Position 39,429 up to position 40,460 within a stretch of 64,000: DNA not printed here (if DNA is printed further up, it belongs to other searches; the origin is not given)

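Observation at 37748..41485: Module C: glf translationally coupled (ATGA) to a DPM1/PpgS-type polyprenyl-P sugar synthase, next to a PMT/ArnT-like GT-C - a possible lipid-linked galactofuranose donor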

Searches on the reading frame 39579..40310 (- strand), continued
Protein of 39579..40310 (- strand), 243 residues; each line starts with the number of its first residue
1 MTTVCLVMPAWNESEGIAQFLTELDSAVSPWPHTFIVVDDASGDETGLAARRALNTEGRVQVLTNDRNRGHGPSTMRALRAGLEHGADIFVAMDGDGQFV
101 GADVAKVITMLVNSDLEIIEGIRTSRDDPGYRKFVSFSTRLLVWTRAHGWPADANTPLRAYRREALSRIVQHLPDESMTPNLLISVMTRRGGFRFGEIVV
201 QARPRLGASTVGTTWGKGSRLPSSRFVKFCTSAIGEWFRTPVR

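Call 33: search_protein_families(library=ncbifam, proteins=[L052:26-1414:+, L040:6341-8005:+, L054:8775-10166:+, L053:8001-8729:+, L022:3007-3819:+, L036:6567-7994:+, L077:6784-7992:+], max_evalue=0.001)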
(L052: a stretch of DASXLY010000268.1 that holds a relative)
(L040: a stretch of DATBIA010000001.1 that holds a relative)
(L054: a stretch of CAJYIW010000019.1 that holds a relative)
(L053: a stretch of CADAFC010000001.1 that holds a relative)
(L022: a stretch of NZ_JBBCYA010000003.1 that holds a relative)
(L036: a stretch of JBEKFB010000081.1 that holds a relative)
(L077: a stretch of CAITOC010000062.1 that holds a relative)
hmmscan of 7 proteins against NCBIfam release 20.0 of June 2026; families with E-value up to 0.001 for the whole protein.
L052:26-1414:+ (462 aa): 12 families
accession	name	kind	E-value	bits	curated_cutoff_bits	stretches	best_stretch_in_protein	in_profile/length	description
NF005548.0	PRK07208.1-4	equivalog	1.7e-42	145.7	389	1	7-446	4-454/488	hypothetical protein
NF005547.0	PRK07208.1-3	equivalog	1e-41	143.2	380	1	7-442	5-441/465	hypothetical protein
NF005545.0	PRK07208.1-1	equivalog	2.1e-35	122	451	1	8-447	9-466/504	hypothetical protein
NF005546.0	PRK07208.1-2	equivalog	7e-28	97.5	418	2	83-447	111-507/527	hypothetical protein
NF005549.0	PRK07208.1-5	equivalog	2.7e-20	72.3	587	3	84-222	113-259/534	hypothetical protein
NF005560.0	PRK07233.1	equivalog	1.2e-09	37.6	252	1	9-110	3-101/435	hypothetical protein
TIGR03467.1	HpnE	equivalog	6.6e-09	35.6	283.05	1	9-87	1-79/430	hydroxysqualene dehydroxylase HpnE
TIGR02734.1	crtI_fam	subfamily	7.8e-06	24.8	238.1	1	9-61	1-51/504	phytoene desaturase family protein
TIGR02731.1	phytoene_desat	equivalog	8.4e-06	24.8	569.4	1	9-93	2-85/453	15-cis-phytoene desaturase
NF058655.1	CrtID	equivalog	2.9e-05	23.1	640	1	9-61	1-51/478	bifunctional phytoene desaturase/3,4-desaturase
TIGR02732.1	zeta_caro_desat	equivalog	4.7e-05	22.5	622.15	1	9-85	2-77/474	9,9'-di-cis-zeta-carotene desaturase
NF009410.0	PRK12771.1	subfamily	0.00048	18.8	516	1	7-45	139-176/566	NAD(P)-binding protein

L040:6341-8005:+ (554 aa): 19 families
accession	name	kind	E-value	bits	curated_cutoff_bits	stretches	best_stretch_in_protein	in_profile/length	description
NF005547.0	PRK07208.1-3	equivalog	2e-48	165.3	380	1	84-523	4-442/465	hypothetical protein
NF005548.0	PRK07208.1-4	equivalog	2.8e-47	161.5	389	1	84-526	3-454/488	hypothetical protein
NF005545.0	PRK07208.1-1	equivalog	1.9e-31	109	451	1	85-528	8-467/504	hypothetical protein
NF005546.0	PRK07208.1-2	equivalog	4.9e-29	101.3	418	2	162-528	112-508/527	hypothetical protein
NF005549.0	PRK07208.1-5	equivalog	2.2e-13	49.5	587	2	84-146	4-68/534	hypothetical protein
NF005560.0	PRK07233.1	equivalog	6.7e-12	45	252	1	86-410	2-318/435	hypothetical protein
TIGR03467.1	HpnE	equivalog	1.9e-09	37.3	283.05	1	87-167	1-81/430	hydroxysqualene dehydroxylase HpnE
TIGR02734.1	crtI_fam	subfamily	2.6e-08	33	238.1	1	87-139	1-51/504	phytoene desaturase family protein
TIGR02732.1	zeta_caro_desat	equivalog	1.6e-06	27.4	622.15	1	86-156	1-70/474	9,9'-di-cis-zeta-carotene desaturase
TIGR02733.1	desat_CrtD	equivalog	3.5e-06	26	549.7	1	86-139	3-54/492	C-3',4' desaturase CrtD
NF058655.1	CrtID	equivalog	2e-05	23.6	640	1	87-139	1-51/478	bifunctional phytoene desaturase/3,4-desaturase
TIGR00562.1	proto_IX_ox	equivalog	3.4e-05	22.6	97.85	1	84-140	2-58/470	protoporphyrinogen oxidase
NF042421.1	hydcarot_desat_CrtD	equivalog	9.8e-05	21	500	1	86-141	3-56/487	1-hydroxycarotenoid 3,4-desaturase CrtD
TIGR01813.1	flavo_cyto_c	subfamily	9.9e-05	21.2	285.45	1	87-122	2-37/444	flavocytochrome c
NF045637.1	carotdesatCrtDProt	equivalog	0.00024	19.8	580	0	87-127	1-40/485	1-hydroxycarotenoid 3,4-desaturase CrtD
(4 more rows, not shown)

L054:8775-10166:+ (463 aa): 20 families
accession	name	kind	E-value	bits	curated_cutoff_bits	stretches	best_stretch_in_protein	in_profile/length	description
NF005547.0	PRK07208.1-3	equivalog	1.6e-48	165.6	380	1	4-442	6-441/465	hypothetical protein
NF005548.0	PRK07208.1-4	equivalog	6.9e-46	156.8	389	1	4-440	5-448/488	hypothetical protein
NF005545.0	PRK07208.1-1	equivalog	1.5e-32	112.7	451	1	5-438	10-457/504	hypothetical protein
NF005546.0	PRK07208.1-2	equivalog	1.6e-31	109.5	418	2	81-441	112-501/527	hypothetical protein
NF005549.0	PRK07208.1-5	equivalog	9.9e-16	57.3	587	2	292-440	362-509/534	hypothetical protein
NF005560.0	PRK07233.1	equivalog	1e-12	47.6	252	1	4-444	2-426/435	hypothetical protein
TIGR03467.1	HpnE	equivalog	3.2e-08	33.3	283.05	1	6-85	2-80/430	hydroxysqualene dehydroxylase HpnE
TIGR02734.1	crtI_fam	subfamily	3.3e-08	32.7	238.1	1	6-58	2-52/504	phytoene desaturase family protein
NF008841.0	PRK11883.1-1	equivalog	6e-07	28.7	517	1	3-62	4-64/453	protoporphyrinogen oxidase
TIGR00562.1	proto_IX_ox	equivalog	1.3e-06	27.3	97.85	1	4-95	4-98/470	protoporphyrinogen oxidase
TIGR01813.1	flavo_cyto_c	subfamily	1.8e-06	27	285.45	1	6-40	3-37/444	flavocytochrome c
TIGR02732.1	zeta_caro_desat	equivalog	4.7e-06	25.8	622.15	1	6-83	3-78/474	9,9'-di-cis-zeta-carotene desaturase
NF058655.1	CrtID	equivalog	8.2e-06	24.9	640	1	6-57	2-51/478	bifunctional phytoene desaturase/3,4-desaturase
TIGR00031.1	UDP-GALP_mutase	equivalog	1.8e-05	23.9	303.75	1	3-244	2-231/378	UDP-galactopyranose mutase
NF008845.0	PRK11883.1-5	equivalog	4.7e-05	21.9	560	0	3-99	5-106/468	protoporphyrinogen oxidase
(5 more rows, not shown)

L053:8001-8729:+ (242 aa): 11 families
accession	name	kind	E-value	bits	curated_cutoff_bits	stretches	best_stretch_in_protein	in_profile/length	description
NF047588.1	GlcsyltransPgfSStrep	equivalog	1.2e-10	41.1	500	1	4-171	3-169/308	glycosyltransferase PgfS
NF007986.1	PRK10714.1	equivalog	1.8e-10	40.4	529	1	3-151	7-154/316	undecaprenyl-phosphate 4-deoxy-4-formamido-L-arabinose transferase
NF058614.1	PPMAGASynPpgS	equivalog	2.2e-10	40.3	370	1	5-143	3-136/226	polyprenyl-phospho-N-acetylgalactosaminyl synthase PpgS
TIGR03937.1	PgaC_IcaA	equivalog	2.4e-10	39.9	422.3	1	5-98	48-135/407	poly-beta-1,6-N-acetyl-D-glucosamine synthase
TIGR04182.1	glyco_TIGR04182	equivalog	5.2e-08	32.6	325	1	6-209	4-197/293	S-layer glycoprotein N-glycosyltransferase AglJ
NF041875.1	EPS_EpsD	equivalog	3.5e-07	29.9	370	1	6-108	3-99/325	exopolysaccharide biosynthesis glycosyltransferase EpsD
NF007482.0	PRK10073.1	equivalog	2e-06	27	423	1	3-104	7-101/334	glycosyltransferase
TIGR04283.1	glyco_like_mftF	equivalog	0.00011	21.9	182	1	6-68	3-56/221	TIGR04283 family arsenosugar biosynthesis glycosyltransferase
TIGR03111.1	glyc2_xrt_Gpos1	hypoth_equivalog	0.00013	20.9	363.95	1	5-101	52-144/439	TIGR03111 family XrtG-associated glycosyltransferase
NF041391.1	DPhHxTase_Halo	equivalog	0.00046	19.2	375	1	8-112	1-92/213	dolichyl-phosphate hexose transferase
NF010496.0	PRK13915.1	equivalog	0.00075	18.7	262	1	4-51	33-79/307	glucosyl-3-phosphoglycerate synthase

L022:3007-3819:+ (270 aa): 8 families
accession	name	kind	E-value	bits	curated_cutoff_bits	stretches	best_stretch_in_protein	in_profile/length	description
NF007986.1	PRK10714.1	equivalog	5.8e-16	58.4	529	1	7-186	5-185/316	undecaprenyl-phosphate 4-deoxy-4-formamido-L-arabinose transferase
NF041391.1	DPhHxTase_Halo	equivalog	1.1e-08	34.3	375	1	14-171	1-151/213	dolichyl-phosphate hexose transferase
NF058614.1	PPMAGASynPpgS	equivalog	2.7e-07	30.3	370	1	12-147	4-139/226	polyprenyl-phospho-N-acetylgalactosaminyl synthase PpgS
NF010496.0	PRK13915.1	equivalog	3.1e-07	29.8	262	1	10-142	33-162/307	glucosyl-3-phosphoglycerate synthase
TIGR04182.1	glyco_TIGR04182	equivalog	6.6e-06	25.7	325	1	11-170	3-156/293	S-layer glycoprotein N-glycosyltransferase AglJ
NF041865.1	EpsU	equivalog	1.3e-05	24.4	700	1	10-202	41-238/394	exopolysaccharide biosynthesis GT2 family glycosyltransferase EpsU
NF047588.1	GlcsyltransPgfSStrep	equivalog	1.5e-05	24.4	500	1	10-138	3-132/308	glycosyltransferase PgfS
TIGR04283.1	glyco_like_mftF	equivalog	0.00066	19.3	182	1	11-77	2-64/221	TIGR04283 family arsenosugar biosynthesis glycosyltransferase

L036:6567-7994:+ (475 aa): 19 families
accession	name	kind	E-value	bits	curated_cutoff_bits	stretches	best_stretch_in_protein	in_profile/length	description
NF005547.0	PRK07208.1-3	equivalog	5e-52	177.2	380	1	12-456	3-448/465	hypothetical protein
NF005548.0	PRK07208.1-4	equivalog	5.4e-44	150.6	389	1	13-452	3-453/488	hypothetical protein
NF005545.0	PRK07208.1-1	equivalog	8e-31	107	451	1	12-452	6-464/504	hypothetical protein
NF005546.0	PRK07208.1-2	equivalog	1.6e-25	89.7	418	2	90-453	112-506/527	hypothetical protein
NF005549.0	PRK07208.1-5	equivalog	9.3e-17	60.6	587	1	307-452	368-514/534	hypothetical protein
NF005560.0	PRK07233.1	equivalog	4.4e-13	48.9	252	1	15-335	2-316/435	hypothetical protein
TIGR03467.1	HpnE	equivalog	3.6e-10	39.7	283.05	1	16-101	1-87/430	hydroxysqualene dehydroxylase HpnE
TIGR02734.1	crtI_fam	subfamily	5.2e-09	35.3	238.1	1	16-68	1-52/504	phytoene desaturase family protein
TIGR02732.1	zeta_caro_desat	equivalog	1.4e-07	30.8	622.15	1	15-91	1-77/474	9,9'-di-cis-zeta-carotene desaturase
TIGR02733.1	desat_CrtD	equivalog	6e-06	25.2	549.7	1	14-67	2-54/492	C-3',4' desaturase CrtD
NF058655.1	CrtID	equivalog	2.2e-05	23.5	640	1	16-67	1-51/478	bifunctional phytoene desaturase/3,4-desaturase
NF009410.0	PRK12771.1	subfamily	7.8e-05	21.4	516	1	4-51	129-176/566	NAD(P)-binding protein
TIGR03315.1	Se_ygfK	equivalog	0.00013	19.6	835.3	1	10-56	534-580/1012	putative selenate reductase subunit YgfK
NF009409.0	PRK12770.1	subfamily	0.00018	20.6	343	1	6-51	11-56/360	putative glutamate synthase subunit beta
NF010590.0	PRK13984.1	equivalog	0.00018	19.8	946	1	12-51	287-326/611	putative oxidoreductase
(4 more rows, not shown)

L077:6784-7992:+ (402 aa): 44 families (the best 25 are shown)
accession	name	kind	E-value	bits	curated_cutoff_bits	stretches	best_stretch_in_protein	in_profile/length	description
TIGR04063.1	stp3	hypoth_equivalog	1.8e-31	109.4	442.05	1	168-401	150-396/397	TIGR04063 family PEP-CTERM/XrtA system glycosyltransferase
NF041876.1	EPS_EpsE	equivalog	3.3e-31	108.9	400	1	194-385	182-382/389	exopolysaccharide biosynthesis GT4 family glycosyltransferase EpsE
TIGR03088.1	stp2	hypoth_equivalog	4.9e-31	108.1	409.05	1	226-401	197-374/374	TIGR03088 family PEP-CTERM/XrtA system glycosyltransferase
TIGR03999.1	thiol_BshA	equivalog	1.1e-30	106.8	273.7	1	228-401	204-374/375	N-acetyl-alpha-D-glucosaminyl L-malate synthase BshA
TIGR02149.1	glgA_Coryne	subfamily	1.3e-22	80.5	302.4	1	172-401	141-391/391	glycogen synthase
TIGR04005.1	wcaL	equivalog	3.1e-22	79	537.6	1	173-386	172-393/406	colanic acid biosynthesis glycosyltransferase WcaL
NF038229.1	Glyco4_Geo_Pelo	equivalog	3.6e-22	78.8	400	1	172-401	106-337/338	GPMC system family 4 glycosyltransferase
TIGR03449.1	mycothiol_MshA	equivalog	3.1e-21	75.7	462.5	1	179-388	169-392/406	D-inositol-3-phosphate glycosyltransferase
NF041879.1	EPS_EpsH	equivalog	6.3e-21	74.6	800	1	86-386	110-403/431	exopolysaccharide biosynthesis glycosyltransferase EpsH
NF047880.1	glyco_SdgA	exception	6.3e-21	74.5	800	1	166-388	261-479/488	serine-aspartate repeat adhesin O-glycosyltransferase SdgA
NF047684.1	TeichurnBiosyTuaC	equivalog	1.4e-20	73.6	550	1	209-387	209-377/391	teichuronic acid biosynthesis protein TuaC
NF050063.1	ProtGlycPglJ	equivalog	2.5e-20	73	500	1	160-392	129-357/363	N-acetylgalactosamine-N,N'-diacetylbacillosaminyl-diphospho-undecaprenol 4-alpha-N-acetylgalactosaminyltransferase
NF038255.1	exopoly_VpsD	equivalog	9.7e-20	70.7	300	1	166-401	147-380/381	VpsD family glycosyltransferase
NF007396.0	PRK09922.1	equivalog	1.9e-19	69.7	385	1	173-364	133-326/361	lipopolysaccharide 1,6-galactosyltransferase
NF041010.1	glycosy_Agl16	equivalog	4.6e-19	68.5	575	1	159-400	117-351/352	glycosylation protein Agl16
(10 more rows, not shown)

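Call 36: search_solved_structures(query=L036:6567-7994:+, max_evalue=0.01)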
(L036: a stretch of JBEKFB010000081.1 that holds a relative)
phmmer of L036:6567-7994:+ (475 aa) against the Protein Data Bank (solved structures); distinct sequences matched with E-value up to 0.01: 38.
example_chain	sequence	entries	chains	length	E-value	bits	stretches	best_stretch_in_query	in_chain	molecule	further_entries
4dsg_A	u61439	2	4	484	1.3e-151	508.6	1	13-469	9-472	UDP-galactopyranose mutase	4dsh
3uka_A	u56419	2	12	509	2.5e-137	461.5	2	15-348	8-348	UDP-galactopyranose mutase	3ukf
3ukl_A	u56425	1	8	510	2.5e-137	461.5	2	15-348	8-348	UDP-galactopyranose mutase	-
3ukh_A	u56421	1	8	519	2.7e-137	461.4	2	15-348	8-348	UDP-galactopyranose mutase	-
3ukq_A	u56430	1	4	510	6.5e-137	460.2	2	15-348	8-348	UDP-galactopyranose mutase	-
3ukk_A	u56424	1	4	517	6.9e-137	460.1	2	15-348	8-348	UDP-galactopyranose mutase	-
3ute_A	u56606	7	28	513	1.2e-136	459.3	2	14-346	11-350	UDP-galactopyranose mutase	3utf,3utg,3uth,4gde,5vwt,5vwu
3ukp_A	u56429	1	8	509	1.7e-136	458.8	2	15-348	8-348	UDP-galactopyranose mutase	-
4u8k_A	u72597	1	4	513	8.3e-136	456.5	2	14-346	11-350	UDP-galactopyranose mutase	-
4u8i_A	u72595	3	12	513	1.6e-135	455.6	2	14-346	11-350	UDP-galactopyranose mutase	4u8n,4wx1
4u8l_A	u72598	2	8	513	1.6e-135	455.6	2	14-346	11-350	UDP-galactopyranose mutase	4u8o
4u8m_A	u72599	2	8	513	2.1e-135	455.1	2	14-346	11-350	UDP-galactopyranose mutase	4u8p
4u8j_A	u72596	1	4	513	2.1e-135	455.1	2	14-346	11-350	UDP-galactopyranose mutase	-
5hhf_A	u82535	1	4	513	2.9e-135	454.7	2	14-346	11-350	UDP-galactopyranose mutase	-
5nmw_A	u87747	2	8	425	9.1e-05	24.3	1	15-85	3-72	Flavin-containing monooxygenase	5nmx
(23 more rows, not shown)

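Call 38: predict_structure(alignment_id=A1)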
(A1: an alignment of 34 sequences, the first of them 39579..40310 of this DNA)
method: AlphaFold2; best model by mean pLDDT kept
length: 243 residues; sequences in the alignment: 34
mean_pLDDT: 91.0   pTM: 0.89
mean pLDDT of the five models: 91.0, 91.1, 89.6, 89.3, 88.9
residues with pLDDT >= 90: 186; 70-90: 41; 50-70: 12; < 50: 4
segments of 3 or more residues with pLDDT < 50: none
pLDDT, mean of each block of 10 residues (from residue 1): 97 95 97 98 95 85 96 97 98 95 98 98 79 87 94 94 98 94 96 96 79 52 81 90 77
secondary structure, 60 per line:
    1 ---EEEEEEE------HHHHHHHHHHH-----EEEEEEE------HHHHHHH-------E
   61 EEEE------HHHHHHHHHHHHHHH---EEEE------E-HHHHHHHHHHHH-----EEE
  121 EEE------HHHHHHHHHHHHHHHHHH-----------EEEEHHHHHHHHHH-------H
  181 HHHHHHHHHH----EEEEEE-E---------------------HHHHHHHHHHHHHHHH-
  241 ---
elements in order: E4-10 H17-27 E33-39 H46-52 E60-64 H71-85 E89-92 H101-112 E118-123 H130-147 E159-162 H163-172 H180-190 E195-200 H224-239

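Call 42: fold_search(model_id=the predicted structure, library=pdb)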
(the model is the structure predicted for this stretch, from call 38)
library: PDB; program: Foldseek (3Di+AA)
matches with E <= 10: 1656; with E <= 0.001: 409
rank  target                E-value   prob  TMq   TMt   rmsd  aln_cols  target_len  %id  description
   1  9bhc_B                3.1e-17  1.00  0.71  0.57   3.6       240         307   19  Salmonella undecaprenyl-phosphate 4-deoxy-4-formamido-L-arabinose transferase (ArnC) (released 2025-02-12)
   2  9asc_A                6.2e-17  1.00  0.77  0.60   2.9       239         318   20  Cryo-EM Structure of the Glycosyltransferase ArnC from Salmonella enterica in the UDP-bound State Determined on Talos  (released 2025-02-05)
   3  9b77_A                3.2e-16  1.00  0.71  0.57   3.3       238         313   20  Cryo-EM Structure of the Glycosyltransferase ArnC from Salmonella enterica in the Apo State Determined on Krios micros (released 2025-02-05)
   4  8vxh_A                4.1e-16  1.00  0.70  0.56   4.0       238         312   19  Cryo-EM Structure of the Glycosyltransferase ArnC from Salmonella enterica in the Apo State Determined on Talos Arctic (released 2025-02-05)
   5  9bhc_A                7.3e-16  1.00  0.67  0.54   3.2       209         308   21  Salmonella undecaprenyl-phosphate 4-deoxy-4-formamido-L-arabinose transferase (ArnC) (released 2025-02-12)
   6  9bhe_A                3.1e-15  1.00  0.76  0.60   3.4       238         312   20  Salmonella undecaprenyl-phosphate 4-deoxy-4-formamido-L-arabinose transferase (ArnC) bound to UDP (released 2025-02-12)
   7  9hwj_A                1.4e-14  1.00  0.73  0.61   3.4       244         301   20  Structure of Undecaprenyl-phosphate 4-deoxy-4-formamido-L-arabinose transferase embedded in nanodisc (released 2026-01-14)
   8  9bhe_B                2.5e-14  1.00  0.74  0.59   3.8       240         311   20  Salmonella undecaprenyl-phosphate 4-deoxy-4-formamido-L-arabinose transferase (ArnC) bound to UDP (released 2025-02-12)
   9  5mlz                  5.7e-14  1.00  0.76  0.53   3.7       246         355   20  Dolichyl phosphate mannose synthase in complex with GDP and Mg2+ (released 2017-08-09)
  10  9nyd_A                2.8e-13  1.00  0.73  0.58   3.6       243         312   17  Cryo-EM structure of the glycosyltransferase GtrB in the pre-catalysis and product-bound state (released 2025-12-17)
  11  9nyf_A                2.8e-13  1.00  0.71  0.57   3.4       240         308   17  Cryo-EM structure of the glycosyltransferase GtrB (tetramer volume) (released 2025-12-17)
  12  9nyc_A                4.6e-13  1.00  0.73  0.57   3.6       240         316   15  Cryo-EM structure of the glycosyltransferase GtrB in the substrate-bound state (released 2025-12-17)
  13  9ep0                  5.2e-13  1.00  0.73  0.53   3.4       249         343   20  Dolichyl phosphate mannose synthase in complex with donor (GDP-Man) and traces of acceptor (Dol55P) and product (Dol55P- (released 2025-10-01)
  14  9nyd_C                6.7e-13  1.00  0.73  0.59   3.3       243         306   15  Cryo-EM structure of the glycosyltransferase GtrB in the pre-catalysis and product-bound state (released 2025-12-17)
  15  5mm1                  1.6e-12  1.00  0.72  0.53   3.4       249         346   20  Dolichyl phosphate mannose synthase in complex with GDP and dolichyl phosphate mannose (released 2017-08-09)
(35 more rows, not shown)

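Call 73: search_protein_families(library=pfam, proteins=[P0227, P0270, P0282, P0288, P0323, P0327, P0326, P0233], max_evalue=0.001)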
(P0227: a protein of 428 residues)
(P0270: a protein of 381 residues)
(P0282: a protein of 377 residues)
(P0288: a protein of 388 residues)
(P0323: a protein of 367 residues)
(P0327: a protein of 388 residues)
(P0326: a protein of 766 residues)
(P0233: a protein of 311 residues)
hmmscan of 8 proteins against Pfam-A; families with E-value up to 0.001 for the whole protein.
P0227 (428 aa): 2 families
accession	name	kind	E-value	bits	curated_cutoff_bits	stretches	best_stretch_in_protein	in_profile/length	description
PF04138.20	GtrA_DPMS_TM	-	1.8e-23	83.4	26.1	1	277-388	2-117/117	GtrA/DPMS, transmembrane domain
PF00535.33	Glycos_transf_2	-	4.4e-15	56.5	23.3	1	8-168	2-164/168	Glycosyl transferase family 2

P0270 (381 aa): 2 families
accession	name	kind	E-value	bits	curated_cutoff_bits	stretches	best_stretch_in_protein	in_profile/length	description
PF04138.20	GtrA_DPMS_TM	-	1.1e-20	74.4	26.1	1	266-377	1-117/117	GtrA/DPMS, transmembrane domain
PF00535.33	Glycos_transf_2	-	1.2e-14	55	23.3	1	6-142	2-136/168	Glycosyl transferase family 2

P0282 (377 aa): 2 families
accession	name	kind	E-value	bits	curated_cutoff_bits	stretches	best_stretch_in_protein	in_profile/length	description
PF04138.20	GtrA_DPMS_TM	-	2.8e-17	63.4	26.1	1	259-370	1-117/117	GtrA/DPMS, transmembrane domain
PF00535.33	Glycos_transf_2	-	4.6e-17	62.9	23.3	1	1-159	4-160/168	Glycosyl transferase family 2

P0288 (388 aa): 4 families
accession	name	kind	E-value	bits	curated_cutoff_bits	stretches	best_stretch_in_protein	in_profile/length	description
PF04138.20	GtrA_DPMS_TM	-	1.4e-18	67.6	26.1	1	272-383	1-117/117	GtrA/DPMS, transmembrane domain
PF00535.33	Glycos_transf_2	-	1.4e-16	61.3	23.3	1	9-140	1-127/168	Glycosyl transferase family 2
PF10111.15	Glyco_tranf_2_2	-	0.0008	19.4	27.3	0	10-113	2-102/276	Glycosyltransferase like family 2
PF13641.12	Glyco_tranf_2_3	-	0.00088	19.8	27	0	8-86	3-79/230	Glycosyltransferase like family 2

P0323 (367 aa): 2 families
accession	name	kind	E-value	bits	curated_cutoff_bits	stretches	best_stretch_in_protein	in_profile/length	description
PF00535.33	Glycos_transf_2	-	7.3e-19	68.7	23.3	1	8-165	2-160/168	Glycosyl transferase family 2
PF13641.12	Glyco_tranf_2_3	-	1.5e-06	28.9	27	1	6-174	3-176/230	Glycosyltransferase like family 2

P0327 (388 aa): 3 families
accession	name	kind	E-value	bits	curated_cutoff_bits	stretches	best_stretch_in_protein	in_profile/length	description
PF04138.20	GtrA_DPMS_TM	-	6e-18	65.6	26.1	1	275-386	1-117/117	GtrA/DPMS, transmembrane domain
PF00535.33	Glycos_transf_2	-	1.2e-12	48.5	23.3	1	16-144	3-129/168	Glycosyl transferase family 2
PF13641.12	Glyco_tranf_2_3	-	0.00027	21.4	27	1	13-115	3-106/230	Glycosyltransferase like family 2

P0326 (766 aa): 1 family
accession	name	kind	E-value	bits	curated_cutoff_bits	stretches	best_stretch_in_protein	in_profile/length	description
PF00535.33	Glycos_transf_2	-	3.7e-16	59.9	23.3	1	8-169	2-165/168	Glycosyl transferase family 2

P0233 (311 aa): 1 family
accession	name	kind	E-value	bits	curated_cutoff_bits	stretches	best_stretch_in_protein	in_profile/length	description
PF00535.33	Glycos_transf_2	-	8.4e-17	62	23.3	1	68-195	2-125/168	Glycosyl transferase family 2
